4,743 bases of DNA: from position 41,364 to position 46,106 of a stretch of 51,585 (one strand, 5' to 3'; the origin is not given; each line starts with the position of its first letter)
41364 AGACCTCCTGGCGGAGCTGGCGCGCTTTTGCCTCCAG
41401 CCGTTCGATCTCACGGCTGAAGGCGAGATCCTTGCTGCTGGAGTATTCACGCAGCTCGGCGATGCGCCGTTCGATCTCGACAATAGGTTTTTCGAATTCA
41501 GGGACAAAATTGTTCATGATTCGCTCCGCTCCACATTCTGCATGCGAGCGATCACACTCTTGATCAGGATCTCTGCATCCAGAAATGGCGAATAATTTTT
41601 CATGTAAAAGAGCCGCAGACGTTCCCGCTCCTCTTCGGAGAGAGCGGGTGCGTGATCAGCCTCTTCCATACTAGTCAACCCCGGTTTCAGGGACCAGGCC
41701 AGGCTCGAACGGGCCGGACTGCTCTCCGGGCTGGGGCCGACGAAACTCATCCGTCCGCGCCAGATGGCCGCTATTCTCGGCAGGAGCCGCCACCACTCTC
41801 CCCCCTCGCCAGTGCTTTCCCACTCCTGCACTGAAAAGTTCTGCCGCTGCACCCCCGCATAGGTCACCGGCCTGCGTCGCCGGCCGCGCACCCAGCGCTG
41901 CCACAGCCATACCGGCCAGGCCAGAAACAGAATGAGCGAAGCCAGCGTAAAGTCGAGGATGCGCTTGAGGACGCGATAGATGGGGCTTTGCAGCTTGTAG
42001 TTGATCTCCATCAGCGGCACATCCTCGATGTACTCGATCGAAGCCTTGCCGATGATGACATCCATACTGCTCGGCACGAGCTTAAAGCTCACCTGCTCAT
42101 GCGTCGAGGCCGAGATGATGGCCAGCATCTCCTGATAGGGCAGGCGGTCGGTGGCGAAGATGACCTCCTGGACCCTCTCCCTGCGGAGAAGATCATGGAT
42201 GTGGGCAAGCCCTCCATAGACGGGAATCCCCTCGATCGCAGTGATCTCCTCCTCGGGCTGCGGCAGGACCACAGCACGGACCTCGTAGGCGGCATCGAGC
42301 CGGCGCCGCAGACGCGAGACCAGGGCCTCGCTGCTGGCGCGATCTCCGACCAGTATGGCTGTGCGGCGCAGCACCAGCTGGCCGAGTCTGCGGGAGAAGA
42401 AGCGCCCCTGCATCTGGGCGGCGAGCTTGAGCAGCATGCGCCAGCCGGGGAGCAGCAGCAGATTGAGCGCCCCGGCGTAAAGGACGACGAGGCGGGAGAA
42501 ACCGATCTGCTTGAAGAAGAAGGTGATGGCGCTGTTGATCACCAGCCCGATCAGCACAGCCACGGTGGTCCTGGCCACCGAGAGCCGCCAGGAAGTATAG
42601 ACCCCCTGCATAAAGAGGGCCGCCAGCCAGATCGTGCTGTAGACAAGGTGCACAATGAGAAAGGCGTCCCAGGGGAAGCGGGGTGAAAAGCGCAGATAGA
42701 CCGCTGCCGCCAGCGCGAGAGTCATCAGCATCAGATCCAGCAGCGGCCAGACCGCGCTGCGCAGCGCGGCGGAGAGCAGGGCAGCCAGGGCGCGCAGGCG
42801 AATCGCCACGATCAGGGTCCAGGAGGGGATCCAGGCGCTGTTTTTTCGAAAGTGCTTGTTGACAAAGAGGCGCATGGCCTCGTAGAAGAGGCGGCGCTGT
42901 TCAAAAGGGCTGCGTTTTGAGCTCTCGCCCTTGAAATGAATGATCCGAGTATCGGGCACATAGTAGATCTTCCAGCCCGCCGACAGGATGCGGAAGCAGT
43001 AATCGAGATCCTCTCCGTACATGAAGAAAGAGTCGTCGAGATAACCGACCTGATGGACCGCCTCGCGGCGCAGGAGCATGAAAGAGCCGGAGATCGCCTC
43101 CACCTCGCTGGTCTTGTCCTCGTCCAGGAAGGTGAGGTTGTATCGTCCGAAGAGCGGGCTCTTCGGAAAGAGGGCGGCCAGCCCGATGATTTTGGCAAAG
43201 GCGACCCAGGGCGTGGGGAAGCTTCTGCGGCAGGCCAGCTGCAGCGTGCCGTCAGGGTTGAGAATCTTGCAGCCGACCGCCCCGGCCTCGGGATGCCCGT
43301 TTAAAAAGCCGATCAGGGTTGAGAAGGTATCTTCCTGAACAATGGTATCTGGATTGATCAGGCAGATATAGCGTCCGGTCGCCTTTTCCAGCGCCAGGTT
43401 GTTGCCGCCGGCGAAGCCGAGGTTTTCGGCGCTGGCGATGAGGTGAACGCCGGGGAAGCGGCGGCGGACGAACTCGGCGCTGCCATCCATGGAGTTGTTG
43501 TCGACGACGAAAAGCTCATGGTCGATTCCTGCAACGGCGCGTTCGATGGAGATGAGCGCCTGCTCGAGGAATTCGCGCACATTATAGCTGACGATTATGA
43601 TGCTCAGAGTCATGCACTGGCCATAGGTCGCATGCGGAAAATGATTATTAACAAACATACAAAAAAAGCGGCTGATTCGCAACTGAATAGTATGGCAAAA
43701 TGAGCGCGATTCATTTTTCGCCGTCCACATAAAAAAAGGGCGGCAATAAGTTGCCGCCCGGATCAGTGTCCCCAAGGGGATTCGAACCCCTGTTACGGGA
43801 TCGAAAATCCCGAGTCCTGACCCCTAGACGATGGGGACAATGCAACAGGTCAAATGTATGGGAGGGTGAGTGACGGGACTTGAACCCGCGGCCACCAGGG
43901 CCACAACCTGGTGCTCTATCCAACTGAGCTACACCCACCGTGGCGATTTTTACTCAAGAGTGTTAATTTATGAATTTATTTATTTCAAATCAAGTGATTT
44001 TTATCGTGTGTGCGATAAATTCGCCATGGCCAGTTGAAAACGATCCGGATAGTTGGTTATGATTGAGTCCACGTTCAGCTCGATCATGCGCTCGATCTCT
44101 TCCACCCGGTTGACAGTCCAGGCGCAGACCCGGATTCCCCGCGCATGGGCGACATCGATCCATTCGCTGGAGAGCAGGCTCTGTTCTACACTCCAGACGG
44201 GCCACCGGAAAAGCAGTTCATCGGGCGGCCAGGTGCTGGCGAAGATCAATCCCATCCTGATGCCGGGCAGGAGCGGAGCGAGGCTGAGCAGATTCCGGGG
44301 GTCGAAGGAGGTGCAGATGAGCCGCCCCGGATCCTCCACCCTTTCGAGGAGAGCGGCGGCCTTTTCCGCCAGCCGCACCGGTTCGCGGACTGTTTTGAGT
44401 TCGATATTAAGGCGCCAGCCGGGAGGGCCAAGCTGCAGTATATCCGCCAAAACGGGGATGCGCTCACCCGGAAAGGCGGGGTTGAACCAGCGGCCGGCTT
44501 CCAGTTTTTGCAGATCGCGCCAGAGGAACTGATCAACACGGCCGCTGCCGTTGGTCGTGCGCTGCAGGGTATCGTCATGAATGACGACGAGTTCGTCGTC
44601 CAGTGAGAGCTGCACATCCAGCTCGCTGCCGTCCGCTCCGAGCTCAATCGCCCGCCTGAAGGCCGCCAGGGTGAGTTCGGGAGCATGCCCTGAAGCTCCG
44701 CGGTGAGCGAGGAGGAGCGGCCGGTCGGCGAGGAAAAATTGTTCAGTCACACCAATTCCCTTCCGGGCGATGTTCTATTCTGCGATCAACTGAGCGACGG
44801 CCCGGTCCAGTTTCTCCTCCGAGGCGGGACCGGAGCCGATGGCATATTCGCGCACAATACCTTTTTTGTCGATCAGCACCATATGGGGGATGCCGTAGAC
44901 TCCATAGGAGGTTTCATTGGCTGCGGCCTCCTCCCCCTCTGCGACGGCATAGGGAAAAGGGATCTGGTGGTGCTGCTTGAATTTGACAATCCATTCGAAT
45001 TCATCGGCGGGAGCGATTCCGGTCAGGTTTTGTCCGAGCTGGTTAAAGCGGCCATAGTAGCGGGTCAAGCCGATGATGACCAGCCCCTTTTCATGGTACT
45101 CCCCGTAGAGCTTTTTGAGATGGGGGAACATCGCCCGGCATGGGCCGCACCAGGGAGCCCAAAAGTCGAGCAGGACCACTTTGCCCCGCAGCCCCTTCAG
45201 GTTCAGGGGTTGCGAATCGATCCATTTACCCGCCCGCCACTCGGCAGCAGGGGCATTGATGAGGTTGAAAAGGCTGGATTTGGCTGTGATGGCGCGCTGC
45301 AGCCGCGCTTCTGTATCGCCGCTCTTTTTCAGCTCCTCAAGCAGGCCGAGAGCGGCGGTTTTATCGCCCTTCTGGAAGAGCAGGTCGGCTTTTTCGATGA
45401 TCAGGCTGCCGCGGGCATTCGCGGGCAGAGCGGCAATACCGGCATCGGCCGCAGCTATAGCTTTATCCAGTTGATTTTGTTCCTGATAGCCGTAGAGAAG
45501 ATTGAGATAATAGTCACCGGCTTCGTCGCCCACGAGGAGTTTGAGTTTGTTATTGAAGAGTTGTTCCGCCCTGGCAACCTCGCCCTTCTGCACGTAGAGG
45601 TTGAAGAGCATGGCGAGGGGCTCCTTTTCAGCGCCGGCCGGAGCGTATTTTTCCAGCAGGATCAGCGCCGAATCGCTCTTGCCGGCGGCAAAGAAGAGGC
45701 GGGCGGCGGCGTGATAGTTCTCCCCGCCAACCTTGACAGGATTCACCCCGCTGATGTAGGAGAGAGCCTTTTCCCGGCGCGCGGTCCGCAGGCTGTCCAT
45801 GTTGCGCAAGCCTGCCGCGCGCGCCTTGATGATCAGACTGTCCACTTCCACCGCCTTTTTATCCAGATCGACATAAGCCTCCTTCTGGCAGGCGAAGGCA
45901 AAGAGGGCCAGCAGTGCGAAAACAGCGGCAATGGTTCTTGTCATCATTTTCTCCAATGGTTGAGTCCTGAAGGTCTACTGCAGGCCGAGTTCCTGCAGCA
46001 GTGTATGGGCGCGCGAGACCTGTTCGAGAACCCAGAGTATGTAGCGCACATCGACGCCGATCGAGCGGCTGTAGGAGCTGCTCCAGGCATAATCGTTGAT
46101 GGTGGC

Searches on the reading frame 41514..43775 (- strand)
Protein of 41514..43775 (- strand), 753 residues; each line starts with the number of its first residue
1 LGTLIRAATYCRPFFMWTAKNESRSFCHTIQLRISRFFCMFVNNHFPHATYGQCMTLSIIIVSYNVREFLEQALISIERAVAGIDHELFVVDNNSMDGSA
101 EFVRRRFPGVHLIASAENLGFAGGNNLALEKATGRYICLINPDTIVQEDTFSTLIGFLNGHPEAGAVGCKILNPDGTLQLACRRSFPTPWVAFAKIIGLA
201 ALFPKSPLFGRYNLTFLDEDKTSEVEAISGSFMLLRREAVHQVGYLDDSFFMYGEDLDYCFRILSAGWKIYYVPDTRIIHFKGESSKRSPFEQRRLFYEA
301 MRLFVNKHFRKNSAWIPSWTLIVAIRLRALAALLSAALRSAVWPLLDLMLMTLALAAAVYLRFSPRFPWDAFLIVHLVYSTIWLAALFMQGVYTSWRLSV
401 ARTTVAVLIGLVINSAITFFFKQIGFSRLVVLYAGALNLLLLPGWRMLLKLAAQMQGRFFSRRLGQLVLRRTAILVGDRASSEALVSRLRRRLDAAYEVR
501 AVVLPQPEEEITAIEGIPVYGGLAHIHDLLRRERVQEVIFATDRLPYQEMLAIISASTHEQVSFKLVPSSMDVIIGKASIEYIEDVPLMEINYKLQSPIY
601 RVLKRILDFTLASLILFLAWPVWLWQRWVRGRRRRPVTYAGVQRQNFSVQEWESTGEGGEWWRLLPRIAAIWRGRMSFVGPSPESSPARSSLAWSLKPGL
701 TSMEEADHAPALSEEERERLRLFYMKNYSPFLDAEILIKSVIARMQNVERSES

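Call 79: search_protein_families(library=pfam, proteins=[window:41514-43775:-], max_evalue=0.0001)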
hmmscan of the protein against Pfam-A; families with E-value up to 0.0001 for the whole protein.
window:41514-43775:- (753 aa): 5 families
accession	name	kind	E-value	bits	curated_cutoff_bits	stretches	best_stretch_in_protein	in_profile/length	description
PF00535.33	Glycos_transf_2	-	6.5e-21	75.4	23.3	1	58-241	1-165/168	Glycosyl transferase family 2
PF13641.12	Glyco_tranf_2_3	-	1.1e-18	68.6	27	1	57-288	3-219/230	Glycosyltransferase like family 2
PF13727.12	CoA_binding_3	-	4.8e-14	53.2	25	1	391-568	4-175/175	CoA-binding domain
PF02397.22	Bac_transf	-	9.6e-13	48.5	27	1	665-743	91-176/179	Bacterial sugar transferase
PF13632.12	Glyco_trans_2_3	-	4.9e-11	43.2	27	1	136-356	1-181/198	Glycosyl transferase family group 2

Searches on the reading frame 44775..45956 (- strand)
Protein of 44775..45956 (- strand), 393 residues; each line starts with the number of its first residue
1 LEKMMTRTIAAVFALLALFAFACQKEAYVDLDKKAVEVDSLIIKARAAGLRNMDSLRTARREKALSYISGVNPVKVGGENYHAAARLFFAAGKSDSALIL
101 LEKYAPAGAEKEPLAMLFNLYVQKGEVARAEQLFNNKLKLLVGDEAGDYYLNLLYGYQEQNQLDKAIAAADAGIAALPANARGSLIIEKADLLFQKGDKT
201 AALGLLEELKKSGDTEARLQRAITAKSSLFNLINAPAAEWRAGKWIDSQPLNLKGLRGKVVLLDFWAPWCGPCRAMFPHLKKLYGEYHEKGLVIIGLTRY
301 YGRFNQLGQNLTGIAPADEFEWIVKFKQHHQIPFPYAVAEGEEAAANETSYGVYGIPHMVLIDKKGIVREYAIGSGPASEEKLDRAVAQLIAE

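Call 79: search_protein_families(library=pfam, proteins=[window:44775-45956:-], max_evalue=0.0001)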
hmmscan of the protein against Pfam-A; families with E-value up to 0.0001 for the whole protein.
window:44775-45956:- (393 aa): 7 families
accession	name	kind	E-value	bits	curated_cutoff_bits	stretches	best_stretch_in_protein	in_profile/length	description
PF08534.16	Redoxin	-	5.8e-16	59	26.6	1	247-384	17-145/148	Redoxin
PF00578.27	AhpC-TSA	-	1.1e-15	58.1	26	1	247-298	14-66/124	AhpC/TSA family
PF00085.26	Thioredoxin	-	5.4e-11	42.9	23.5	1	259-289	19-49/103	Thioredoxin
PF13905.12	Thioredoxin_8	-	6.1e-10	39.7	27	1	258-367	1-93/94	Thioredoxin-like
PF00255.25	GSHPx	-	5.9e-06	26.3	27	1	246-297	9-59/108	Glutathione peroxidase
PF13098.12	Thioredoxin_2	-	2.3e-05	25.1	27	1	257-380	4-97/104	Thioredoxin-like domain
PF13428.12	TPR_14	-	5.6e-05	23.9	23.5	0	150-182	4-36/44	Tetratricopeptide repeat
